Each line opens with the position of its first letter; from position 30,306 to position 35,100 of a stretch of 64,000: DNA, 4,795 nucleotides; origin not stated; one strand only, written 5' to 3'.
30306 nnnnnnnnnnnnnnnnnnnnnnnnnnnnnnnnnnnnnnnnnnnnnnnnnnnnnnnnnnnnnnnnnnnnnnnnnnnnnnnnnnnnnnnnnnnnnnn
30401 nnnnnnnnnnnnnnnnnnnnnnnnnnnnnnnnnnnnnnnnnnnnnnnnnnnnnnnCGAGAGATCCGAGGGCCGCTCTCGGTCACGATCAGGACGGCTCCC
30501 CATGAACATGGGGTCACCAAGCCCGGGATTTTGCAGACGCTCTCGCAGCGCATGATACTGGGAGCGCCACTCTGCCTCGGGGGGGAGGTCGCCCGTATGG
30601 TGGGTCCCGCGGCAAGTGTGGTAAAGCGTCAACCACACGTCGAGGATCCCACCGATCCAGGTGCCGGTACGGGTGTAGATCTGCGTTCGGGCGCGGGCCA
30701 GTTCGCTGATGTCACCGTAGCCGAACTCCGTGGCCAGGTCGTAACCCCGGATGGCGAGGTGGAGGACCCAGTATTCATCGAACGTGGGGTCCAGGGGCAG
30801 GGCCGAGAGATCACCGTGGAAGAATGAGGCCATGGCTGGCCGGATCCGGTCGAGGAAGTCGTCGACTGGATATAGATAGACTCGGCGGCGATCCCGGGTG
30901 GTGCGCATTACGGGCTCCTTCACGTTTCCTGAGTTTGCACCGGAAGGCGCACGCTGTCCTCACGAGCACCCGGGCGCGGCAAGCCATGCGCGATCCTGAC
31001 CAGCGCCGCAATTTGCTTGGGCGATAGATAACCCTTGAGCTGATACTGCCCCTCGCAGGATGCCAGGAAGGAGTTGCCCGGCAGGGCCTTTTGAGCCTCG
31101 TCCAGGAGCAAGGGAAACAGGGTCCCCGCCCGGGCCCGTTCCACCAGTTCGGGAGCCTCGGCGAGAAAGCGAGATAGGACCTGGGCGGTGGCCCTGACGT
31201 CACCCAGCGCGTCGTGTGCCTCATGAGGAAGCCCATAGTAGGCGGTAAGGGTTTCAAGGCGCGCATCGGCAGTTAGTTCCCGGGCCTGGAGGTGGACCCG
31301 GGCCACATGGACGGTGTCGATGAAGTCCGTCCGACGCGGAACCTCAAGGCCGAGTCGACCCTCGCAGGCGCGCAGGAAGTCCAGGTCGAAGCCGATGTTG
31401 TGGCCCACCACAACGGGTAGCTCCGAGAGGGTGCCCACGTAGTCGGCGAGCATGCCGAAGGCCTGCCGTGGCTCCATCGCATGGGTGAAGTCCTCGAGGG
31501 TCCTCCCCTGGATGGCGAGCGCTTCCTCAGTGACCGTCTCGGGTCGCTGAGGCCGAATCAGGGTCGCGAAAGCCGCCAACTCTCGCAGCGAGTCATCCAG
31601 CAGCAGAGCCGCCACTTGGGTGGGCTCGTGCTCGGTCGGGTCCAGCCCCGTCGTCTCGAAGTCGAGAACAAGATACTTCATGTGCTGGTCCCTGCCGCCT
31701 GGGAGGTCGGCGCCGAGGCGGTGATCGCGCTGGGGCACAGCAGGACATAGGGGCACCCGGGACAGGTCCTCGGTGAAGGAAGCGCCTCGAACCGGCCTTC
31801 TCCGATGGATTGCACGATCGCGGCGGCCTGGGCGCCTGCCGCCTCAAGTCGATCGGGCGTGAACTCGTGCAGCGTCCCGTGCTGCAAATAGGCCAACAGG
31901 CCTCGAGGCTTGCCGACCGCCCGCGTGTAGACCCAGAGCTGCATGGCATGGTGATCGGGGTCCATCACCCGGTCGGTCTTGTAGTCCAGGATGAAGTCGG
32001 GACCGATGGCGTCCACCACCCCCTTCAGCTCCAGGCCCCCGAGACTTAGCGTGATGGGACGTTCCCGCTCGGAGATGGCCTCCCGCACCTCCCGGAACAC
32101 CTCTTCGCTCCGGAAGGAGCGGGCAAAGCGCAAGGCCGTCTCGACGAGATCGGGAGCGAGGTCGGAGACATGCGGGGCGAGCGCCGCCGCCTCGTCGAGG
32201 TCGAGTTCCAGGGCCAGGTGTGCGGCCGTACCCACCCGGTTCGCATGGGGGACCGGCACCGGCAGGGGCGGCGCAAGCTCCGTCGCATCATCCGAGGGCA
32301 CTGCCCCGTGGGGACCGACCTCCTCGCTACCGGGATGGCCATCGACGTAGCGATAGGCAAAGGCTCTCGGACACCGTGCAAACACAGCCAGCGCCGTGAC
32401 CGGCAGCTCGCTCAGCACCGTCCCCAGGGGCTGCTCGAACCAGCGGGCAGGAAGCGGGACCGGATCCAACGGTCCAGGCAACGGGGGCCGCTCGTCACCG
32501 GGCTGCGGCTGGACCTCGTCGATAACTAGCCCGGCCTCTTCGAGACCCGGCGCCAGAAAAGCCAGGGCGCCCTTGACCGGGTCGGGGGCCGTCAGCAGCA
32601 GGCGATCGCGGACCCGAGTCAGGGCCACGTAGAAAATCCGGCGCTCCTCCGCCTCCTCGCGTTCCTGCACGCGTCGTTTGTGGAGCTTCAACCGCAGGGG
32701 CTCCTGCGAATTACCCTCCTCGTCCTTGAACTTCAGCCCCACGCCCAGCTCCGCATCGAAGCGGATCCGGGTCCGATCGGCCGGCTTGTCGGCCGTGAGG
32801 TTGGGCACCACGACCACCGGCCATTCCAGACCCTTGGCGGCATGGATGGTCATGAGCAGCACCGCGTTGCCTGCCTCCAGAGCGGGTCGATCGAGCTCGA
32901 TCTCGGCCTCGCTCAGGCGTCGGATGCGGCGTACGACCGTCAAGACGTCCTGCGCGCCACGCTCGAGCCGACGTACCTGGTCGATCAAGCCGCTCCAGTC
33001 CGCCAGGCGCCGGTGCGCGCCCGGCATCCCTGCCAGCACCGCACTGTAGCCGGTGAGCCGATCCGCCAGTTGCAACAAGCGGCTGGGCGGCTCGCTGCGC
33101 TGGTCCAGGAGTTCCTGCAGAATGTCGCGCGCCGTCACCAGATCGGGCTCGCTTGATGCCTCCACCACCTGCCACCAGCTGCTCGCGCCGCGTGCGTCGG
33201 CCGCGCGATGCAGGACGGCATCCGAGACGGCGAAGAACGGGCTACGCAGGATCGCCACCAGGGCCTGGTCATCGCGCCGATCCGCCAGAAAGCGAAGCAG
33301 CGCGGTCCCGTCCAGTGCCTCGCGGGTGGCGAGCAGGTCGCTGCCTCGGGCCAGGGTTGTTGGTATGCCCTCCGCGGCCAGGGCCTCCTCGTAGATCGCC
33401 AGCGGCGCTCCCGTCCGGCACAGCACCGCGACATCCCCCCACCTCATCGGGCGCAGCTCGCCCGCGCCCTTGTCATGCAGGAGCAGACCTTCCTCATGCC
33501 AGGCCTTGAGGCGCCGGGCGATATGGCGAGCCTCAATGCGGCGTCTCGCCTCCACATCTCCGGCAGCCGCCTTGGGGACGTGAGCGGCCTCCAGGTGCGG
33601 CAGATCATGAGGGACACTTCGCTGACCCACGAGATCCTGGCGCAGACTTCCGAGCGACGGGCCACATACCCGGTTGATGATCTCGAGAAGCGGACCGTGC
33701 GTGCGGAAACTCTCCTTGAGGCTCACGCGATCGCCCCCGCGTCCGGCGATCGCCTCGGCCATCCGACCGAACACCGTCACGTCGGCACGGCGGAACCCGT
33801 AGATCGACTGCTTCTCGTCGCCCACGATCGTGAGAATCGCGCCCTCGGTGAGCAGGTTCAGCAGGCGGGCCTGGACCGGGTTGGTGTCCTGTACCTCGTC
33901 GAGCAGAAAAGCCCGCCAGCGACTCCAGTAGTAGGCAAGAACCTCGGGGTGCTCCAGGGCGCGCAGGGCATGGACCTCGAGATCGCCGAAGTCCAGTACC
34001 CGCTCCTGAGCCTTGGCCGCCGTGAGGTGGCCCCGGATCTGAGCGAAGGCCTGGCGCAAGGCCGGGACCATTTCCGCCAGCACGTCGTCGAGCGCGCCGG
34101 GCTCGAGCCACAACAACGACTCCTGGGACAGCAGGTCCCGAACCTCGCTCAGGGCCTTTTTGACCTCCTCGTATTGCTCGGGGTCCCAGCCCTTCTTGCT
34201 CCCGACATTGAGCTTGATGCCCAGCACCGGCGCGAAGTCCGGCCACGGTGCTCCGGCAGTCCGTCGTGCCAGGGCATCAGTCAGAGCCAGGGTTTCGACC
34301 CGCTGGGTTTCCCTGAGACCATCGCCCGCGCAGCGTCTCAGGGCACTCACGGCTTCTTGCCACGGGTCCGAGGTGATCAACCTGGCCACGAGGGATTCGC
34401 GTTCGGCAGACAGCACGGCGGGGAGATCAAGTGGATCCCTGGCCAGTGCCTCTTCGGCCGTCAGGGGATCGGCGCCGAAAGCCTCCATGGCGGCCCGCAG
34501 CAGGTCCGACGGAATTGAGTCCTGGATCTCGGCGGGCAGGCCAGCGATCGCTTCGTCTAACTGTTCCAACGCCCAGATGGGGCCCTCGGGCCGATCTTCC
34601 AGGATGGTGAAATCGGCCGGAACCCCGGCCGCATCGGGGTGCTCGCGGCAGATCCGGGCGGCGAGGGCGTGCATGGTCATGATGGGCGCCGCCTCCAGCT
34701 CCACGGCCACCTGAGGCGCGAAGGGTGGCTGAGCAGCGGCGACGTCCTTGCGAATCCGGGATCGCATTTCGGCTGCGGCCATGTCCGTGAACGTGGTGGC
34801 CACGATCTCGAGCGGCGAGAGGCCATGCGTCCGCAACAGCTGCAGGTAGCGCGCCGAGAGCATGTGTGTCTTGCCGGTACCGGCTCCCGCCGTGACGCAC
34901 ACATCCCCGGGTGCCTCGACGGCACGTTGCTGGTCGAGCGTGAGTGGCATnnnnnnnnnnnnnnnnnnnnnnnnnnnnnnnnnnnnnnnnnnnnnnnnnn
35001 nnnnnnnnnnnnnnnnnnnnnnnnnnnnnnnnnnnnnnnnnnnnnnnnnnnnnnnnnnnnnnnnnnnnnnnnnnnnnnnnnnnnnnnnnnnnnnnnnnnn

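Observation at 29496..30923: ADP-ribosylglycohydrolase with an unassignable N-terminal domain inside a nuclease operon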

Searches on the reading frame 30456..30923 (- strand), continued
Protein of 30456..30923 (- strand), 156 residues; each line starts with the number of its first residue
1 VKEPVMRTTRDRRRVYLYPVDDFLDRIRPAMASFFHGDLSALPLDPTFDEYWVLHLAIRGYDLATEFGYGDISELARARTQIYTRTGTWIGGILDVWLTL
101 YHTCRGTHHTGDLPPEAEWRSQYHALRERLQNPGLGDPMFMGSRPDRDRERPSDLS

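Call 82: find_encoding_contigs(protein=P0264, flank=6000, max_places=2)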
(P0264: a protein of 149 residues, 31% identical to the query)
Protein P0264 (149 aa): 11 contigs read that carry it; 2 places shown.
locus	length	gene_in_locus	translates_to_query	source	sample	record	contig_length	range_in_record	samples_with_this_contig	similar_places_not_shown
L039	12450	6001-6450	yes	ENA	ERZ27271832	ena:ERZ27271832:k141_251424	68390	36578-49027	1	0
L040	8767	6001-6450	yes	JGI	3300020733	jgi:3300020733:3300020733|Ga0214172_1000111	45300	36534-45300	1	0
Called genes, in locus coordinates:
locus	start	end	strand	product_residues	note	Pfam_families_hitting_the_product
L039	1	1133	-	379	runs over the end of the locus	PF00155:Aminotran_1_2 (weak), PF00266:Aminotran_5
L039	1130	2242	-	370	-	PF00730:HhH-GPD, PF00633:HHH (weak), PF14815:NUDIX_4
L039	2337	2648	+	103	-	-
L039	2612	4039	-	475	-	PF19778:RE_endonuc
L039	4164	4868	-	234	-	-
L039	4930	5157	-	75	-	PF00376:MerR (faint), PF13560:HTH_31, PF12844:HTH_19, PF01381:HTH_3, PF13443:HTH_26 (weak)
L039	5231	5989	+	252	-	-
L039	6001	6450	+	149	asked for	-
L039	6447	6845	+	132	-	-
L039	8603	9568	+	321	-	PF11858:DUF3378, PF01351:RNase_HII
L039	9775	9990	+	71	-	-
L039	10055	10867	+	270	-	PF00849:PseudoU_synth_2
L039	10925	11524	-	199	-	PF00578:AhpC-TSA, PF08534:Redoxin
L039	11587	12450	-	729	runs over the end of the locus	PF12710:HAD, PF20154:LNT_N, PF00795:CN_hydrolase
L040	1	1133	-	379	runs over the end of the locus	PF00155:Aminotran_1_2 (weak), PF00266:Aminotran_5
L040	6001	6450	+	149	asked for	-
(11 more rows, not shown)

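Call 83: find_encoding_contigs(protein=P0252, flank=6000, max_places=2)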
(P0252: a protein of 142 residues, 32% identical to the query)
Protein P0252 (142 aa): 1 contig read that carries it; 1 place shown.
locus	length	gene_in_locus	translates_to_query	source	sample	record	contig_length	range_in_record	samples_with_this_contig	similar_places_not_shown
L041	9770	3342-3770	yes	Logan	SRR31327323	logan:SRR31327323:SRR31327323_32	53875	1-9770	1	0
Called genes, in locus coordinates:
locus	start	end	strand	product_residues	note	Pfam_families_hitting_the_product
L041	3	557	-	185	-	?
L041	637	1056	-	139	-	-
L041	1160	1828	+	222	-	-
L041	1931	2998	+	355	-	PF20796:PDDEXK_13, PF22558:REase-ARP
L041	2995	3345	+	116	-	PF11171:DUF2958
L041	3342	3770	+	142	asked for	-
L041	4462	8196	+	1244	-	-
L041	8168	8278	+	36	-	-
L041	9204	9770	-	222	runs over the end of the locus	-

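Call 99: search_solved_structures(query=A3, max_evalue=10)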
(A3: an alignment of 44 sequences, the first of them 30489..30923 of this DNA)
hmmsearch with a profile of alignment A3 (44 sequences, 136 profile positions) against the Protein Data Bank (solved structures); distinct sequences matched with E-value up to 10: 1.
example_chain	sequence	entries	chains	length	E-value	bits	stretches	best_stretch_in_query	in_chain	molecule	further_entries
5w9a_A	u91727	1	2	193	1.7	11.5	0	25-45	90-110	Tripartite motif-containing protein 5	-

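Call 101: find_related_loci(query=A1, collection=viral_contigs, flank=6000)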
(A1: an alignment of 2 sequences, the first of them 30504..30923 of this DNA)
Query A1 (140 aa) in viral_contigs; peptide patterns used: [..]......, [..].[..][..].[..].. (x = any residue, [..] = any of these).
52 stretches matched a pattern, but none encodes a relative of the query by tblastn (E <= 1e-3).

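Call 103: search_protein_families(library=phrogs, proteins=[window:30489-30908:-, P0121], max_evalue=0.1)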
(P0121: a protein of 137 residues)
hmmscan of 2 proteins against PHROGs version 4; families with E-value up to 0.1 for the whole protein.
window:30489-30908:- (140 aa): 0 families

P0121 (137 aa): 0 families

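Call 106: search_protein_families(library=pfam, proteins=[window:30489-30908:-, P0121, P0127], max_evalue=10)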
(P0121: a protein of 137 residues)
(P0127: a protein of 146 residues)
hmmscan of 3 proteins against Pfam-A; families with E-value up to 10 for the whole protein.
window:30489-30908:- (140 aa): 0 families

P0121 (137 aa): 1 family
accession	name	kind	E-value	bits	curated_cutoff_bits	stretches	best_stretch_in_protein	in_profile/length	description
PF23914.1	TPR_CcmH_CycH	-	0.23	11.7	42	1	95-127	18-50/158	Cytochrome c-type biogenesis protein H TPR domain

P0127 (146 aa): 0 families

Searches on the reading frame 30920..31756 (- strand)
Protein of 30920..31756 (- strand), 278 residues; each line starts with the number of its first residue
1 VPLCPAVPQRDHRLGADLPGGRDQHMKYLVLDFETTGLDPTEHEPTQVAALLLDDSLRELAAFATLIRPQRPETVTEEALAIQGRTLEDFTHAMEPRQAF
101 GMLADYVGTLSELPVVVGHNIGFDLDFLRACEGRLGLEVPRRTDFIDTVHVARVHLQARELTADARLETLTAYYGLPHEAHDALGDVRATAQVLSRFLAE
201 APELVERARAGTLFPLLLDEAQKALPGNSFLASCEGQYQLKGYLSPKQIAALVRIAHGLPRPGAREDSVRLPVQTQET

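Call 5: search_protein_families(library=pfam, proteins=[window:30920-31756:-], max_evalue=0.01)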
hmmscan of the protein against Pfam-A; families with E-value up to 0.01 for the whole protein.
window:30920-31756:- (278 aa): 2 families
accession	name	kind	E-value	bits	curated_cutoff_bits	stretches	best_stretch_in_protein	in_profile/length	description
PF00929.31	RNase_T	-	8.9e-26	91.8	24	1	29-194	1-164/164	Exonuclease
PF21762.3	DEDDh_C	-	0.0071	17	27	1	115-194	109-185/188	DNA polymerase III subunit epsilon-like, C-terminal domain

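Call 7: search_protein_families(library=padloc, proteins=[window:30920-31756:-], max_evalue=0.001)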
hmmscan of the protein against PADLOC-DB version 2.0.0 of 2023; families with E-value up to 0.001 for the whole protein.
window:30920-31756:- (278 aa): 5 families
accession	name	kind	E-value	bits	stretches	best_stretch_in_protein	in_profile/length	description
PDLC01247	DEDDh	-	1.2e-29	101.8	1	29-194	1-138/139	"CAS-I,CAS-II,CAS-III,CAS-IV,CAS-V,CAS-VI; associated"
PDLC05027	PDC-S48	-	4.7e-26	89.8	1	27-205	5-174/411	-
PDLC05028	PDC-S48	-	1.7e-23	81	1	22-206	14-188/512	-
PDLC03817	RTasSbcB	-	5.2e-07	27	0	28-64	2-38/436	DRT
PDLC00753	Effector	-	2.9e-06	25.2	1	27-128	7-108/184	Exonuclease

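Call 66: search_protein_families(library=ncbifam, proteins=[window:30920-31756:-], max_evalue=0.001)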
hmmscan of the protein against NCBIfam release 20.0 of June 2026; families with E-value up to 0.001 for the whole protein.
window:30920-31756:- (278 aa): 26 families (the best 25 are shown)
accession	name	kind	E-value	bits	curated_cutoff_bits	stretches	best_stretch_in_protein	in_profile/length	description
NF005907.0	PRK07883.1-5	equivalog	7.2e-21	74.2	454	1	26-198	28-192/584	DEDD exonuclease domain-containing protein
NF004719.0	PRK06063.1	equivalog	6.6e-19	68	389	1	22-203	12-182/331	DEDDh family exonuclease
NF005906.0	PRK07883.1-4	equivalog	1.6e-18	66.4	495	1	26-206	6-176/563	DEDD exonuclease domain-containing protein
NF005905.0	PRK07883.1-3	equivalog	1.4e-17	63.5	508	1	27-200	25-190/581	DEDD exonuclease domain-containing protein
NF005289.0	PRK06807.1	equivalog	4.3e-17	62.3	335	1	26-198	8-169/313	3'-5' exonuclease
NF006601.0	PRK09145.1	equivalog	5.3e-16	58.7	189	1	24-196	27-196/207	3'-5' exonuclease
TIGR01405.1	polC_Gram_pos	equivalog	5.6e-16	57.4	1043.45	1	26-201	189-354/1211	DNA polymerase III subunit alpha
NF005981.0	PRK08074.1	equivalog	9.2e-16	57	789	1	26-200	3-168/931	ATP-dependent DNA helicase DinG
NF001688.0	PRK00448.1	equivalog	1e-15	56.5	873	1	25-203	422-590/1445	PolC-type DNA polymerase III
TIGR01407.1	dinG_rel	hypoth_equivalog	3.6e-14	52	547.7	1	27-194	1-158/889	putative DnaQ family exonuclease/DinG family helicase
NF004964.0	PRK06310.1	equivalog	5.6e-14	52.1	236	1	25-197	6-170/250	DNA polymerase III subunit epsilon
NF005903.0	PRK07883.1-1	equivalog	3.3e-12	45.7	1038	1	27-196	41-208/642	DEDD exonuclease domain-containing protein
NF005836.0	PRK07740.1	equivalog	1.5e-11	44.2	261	1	25-202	58-227/244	hypothetical protein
NF005904.0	PRK07883.1-2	equivalog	2.8e-10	39.1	969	1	26-196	30-192/584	DEDD exonuclease domain-containing protein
NF005927.0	PRK07942.1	subfamily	1.9e-09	37.6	186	1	26-206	7-185/232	DNA polymerase III subunit epsilon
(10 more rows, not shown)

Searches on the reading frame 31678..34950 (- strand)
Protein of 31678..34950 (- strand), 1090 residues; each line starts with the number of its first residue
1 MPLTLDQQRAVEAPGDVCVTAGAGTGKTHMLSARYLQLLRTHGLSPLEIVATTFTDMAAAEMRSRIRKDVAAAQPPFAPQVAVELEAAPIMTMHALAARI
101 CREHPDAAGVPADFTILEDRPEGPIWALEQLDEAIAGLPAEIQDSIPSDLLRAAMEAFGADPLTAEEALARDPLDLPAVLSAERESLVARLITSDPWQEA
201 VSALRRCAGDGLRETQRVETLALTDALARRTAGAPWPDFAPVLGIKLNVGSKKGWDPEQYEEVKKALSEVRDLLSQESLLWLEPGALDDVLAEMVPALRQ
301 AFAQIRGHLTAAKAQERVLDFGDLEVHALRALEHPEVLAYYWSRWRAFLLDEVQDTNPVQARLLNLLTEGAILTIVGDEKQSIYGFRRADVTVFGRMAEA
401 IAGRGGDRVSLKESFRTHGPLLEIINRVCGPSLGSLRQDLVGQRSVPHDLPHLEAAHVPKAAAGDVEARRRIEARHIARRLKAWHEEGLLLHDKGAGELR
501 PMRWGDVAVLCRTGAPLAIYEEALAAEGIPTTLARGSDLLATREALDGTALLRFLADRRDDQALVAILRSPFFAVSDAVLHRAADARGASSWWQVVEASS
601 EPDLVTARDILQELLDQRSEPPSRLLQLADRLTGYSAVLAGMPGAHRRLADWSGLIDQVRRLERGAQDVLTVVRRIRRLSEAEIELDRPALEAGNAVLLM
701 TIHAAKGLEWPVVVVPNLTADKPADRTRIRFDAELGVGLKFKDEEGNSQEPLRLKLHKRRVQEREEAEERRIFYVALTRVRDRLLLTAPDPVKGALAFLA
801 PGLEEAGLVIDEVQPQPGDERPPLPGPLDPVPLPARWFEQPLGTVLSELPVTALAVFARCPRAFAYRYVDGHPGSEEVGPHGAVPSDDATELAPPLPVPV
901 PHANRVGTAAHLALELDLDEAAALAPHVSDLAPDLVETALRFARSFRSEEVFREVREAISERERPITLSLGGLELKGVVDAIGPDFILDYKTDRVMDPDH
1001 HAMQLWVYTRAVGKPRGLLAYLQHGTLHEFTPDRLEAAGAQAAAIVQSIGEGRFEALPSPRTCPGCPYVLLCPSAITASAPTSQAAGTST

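Call 5: search_protein_families(library=pfam, proteins=[window:31678-34950:-], max_evalue=0.01)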
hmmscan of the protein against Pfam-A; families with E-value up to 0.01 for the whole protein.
window:31678-34950:- (1090 aa): 6 families
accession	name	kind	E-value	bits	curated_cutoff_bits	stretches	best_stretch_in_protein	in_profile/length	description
PF00580.27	UvrD-helicase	-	2.6e-51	175.3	23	1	6-398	4-267/271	UvrD/REP helicase N-terminal domain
PF13361.12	UvrD_C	-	5.9e-23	82.3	25.6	2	668-787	262-346/350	UvrD-like helicase C-terminal domain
PF13245.12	AAA_19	-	8.1e-17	62.1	25.1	1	15-387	12-134/134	AAA domain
PF12705.13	PDDEXK_1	-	2.4e-13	51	22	1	851-1073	4-247/247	PD-(D/E)XK nuclease superfamily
PF13538.12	UvrD_C_2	-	8.1e-10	38.8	27.4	1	698-726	3-34/52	UvrD-like helicase C-terminal domain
PF13604.12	AAA_30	-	0.0013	19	27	0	17-66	21-66/191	AAA domain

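Call 7: search_protein_families(library=padloc, proteins=[window:31678-34950:-], max_evalue=0.001)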
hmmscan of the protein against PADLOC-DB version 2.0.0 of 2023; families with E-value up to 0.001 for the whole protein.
window:31678-34950:- (1090 aa): 50 families (the best 25 are shown)
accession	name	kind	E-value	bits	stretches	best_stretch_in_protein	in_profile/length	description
PDLC00114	GajB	-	1.5e-33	114.3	3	4-120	9-115/635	UrvD helicase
PDLC03802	RTasHel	-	2.2e-32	110.7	2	13-102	17-94/675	DRT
PDLC00132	GajB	-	2.1e-30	104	2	313-428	182-298/625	UrvD helicase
PDLC00117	GajB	-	5.2e-29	99.2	2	6-68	19-81/604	UrvD helicase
PDLC00121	GajB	-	7.9e-28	95.3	2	289-428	151-282/565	UrvD helicase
PDLC00130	GajB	-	1.1e-24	84.6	2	315-426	175-287/589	UrvD helicase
PDLC00103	GajB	-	1.5e-23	81.6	2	305-429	172-295/612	UrvD helicase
PDLC00112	GajB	-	2.2e-22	77.4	2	320-402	183-270/581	UrvD helicase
PDLC00122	GajB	-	1.1e-21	75.3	2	328-419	145-237/502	UrvD helicase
PDLC00119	GajB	-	1.8e-21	74.7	1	333-395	207-270/565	UrvD helicase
PDLC00107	GajB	-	3.8e-21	73.3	2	694-788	477-556/587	UrvD helicase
PDLC00123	GajB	-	1.3e-20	71.5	2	335-399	167-232/540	UrvD helicase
PDLC00127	GajB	-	9.3e-20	68.6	2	3-68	9-74/594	UrvD helicase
PDLC00129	GajB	-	6.4e-19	66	1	320-430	199-310/594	UrvD helicase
PDLC00138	GajB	-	1e-17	62.1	2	325-429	200-304/581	UrvD helicase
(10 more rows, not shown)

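Call 66: search_protein_families(library=ncbifam, proteins=[window:31678-34950:-], max_evalue=0.001)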
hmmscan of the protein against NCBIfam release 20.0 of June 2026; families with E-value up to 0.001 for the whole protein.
window:31678-34950:- (1090 aa): 16 families
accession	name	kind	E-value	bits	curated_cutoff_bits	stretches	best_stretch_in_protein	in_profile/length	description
TIGR02785.1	addA_Gpos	equivalog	7.4e-71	239.4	707.65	2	260-787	301-877/1234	helicase-exonuclease AddAB subunit AddA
TIGR01073.1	pcrA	equivalog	4.7e-58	197.1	911.2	2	310-718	174-570/725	DNA helicase PcrA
TIGR00609.1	recB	equivalog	3.1e-54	184.5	696.05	2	299-789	323-813/1175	exodeoxyribonuclease V subunit beta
TIGR02784.1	addA_alphas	equivalog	6.2e-52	177.2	860.75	2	90-788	112-869/1138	double-strand break repair helicase AddA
NF008743.0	PRK11773.1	equivalog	2.4e-48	165.1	965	2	304-715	172-572/720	DNA helicase II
TIGR01075.1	uvrD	equivalog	4.7e-48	164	1144.45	2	314-715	177-567/715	DNA helicase II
TIGR01074.1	rep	equivalog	1.8e-42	145.5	951.45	2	288-714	149-569/668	DNA helicase Rep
NF010485.0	PRK13909.1-2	equivalog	1.7e-30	106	650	3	19-68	8-56/909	RecB-like helicase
NF008172.0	PRK10919.1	equivalog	2.2e-29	102.2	1168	2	2-120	2-111/673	DNA helicase Rep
NF008276.0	PRK11054.1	equivalog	9.2e-25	87.2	543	2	2-72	196-267/684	DNA helicase IV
NF008128.0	PRK10876.1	equivalog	1.7e-21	75.7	1697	3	298-401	328-437/1181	exodeoxyribonuclease V subunit beta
NF010487.0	PRK13909.1-4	equivalog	4e-19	68.4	759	2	19-67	9-56/924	RecB-like helicase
NF010484.0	PRK13909.1-1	equivalog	1.8e-10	39.2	1074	1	19-67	10-57/945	RecB-like helicase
NF010486.0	PRK13909.1-3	equivalog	2.6e-09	35.7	1109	0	19-67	10-57/921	RecB-like helicase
TIGR00372.1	cas4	equivalog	5.8e-08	32.8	65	1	956-1073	49-179/180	CRISPR-associated protein Cas4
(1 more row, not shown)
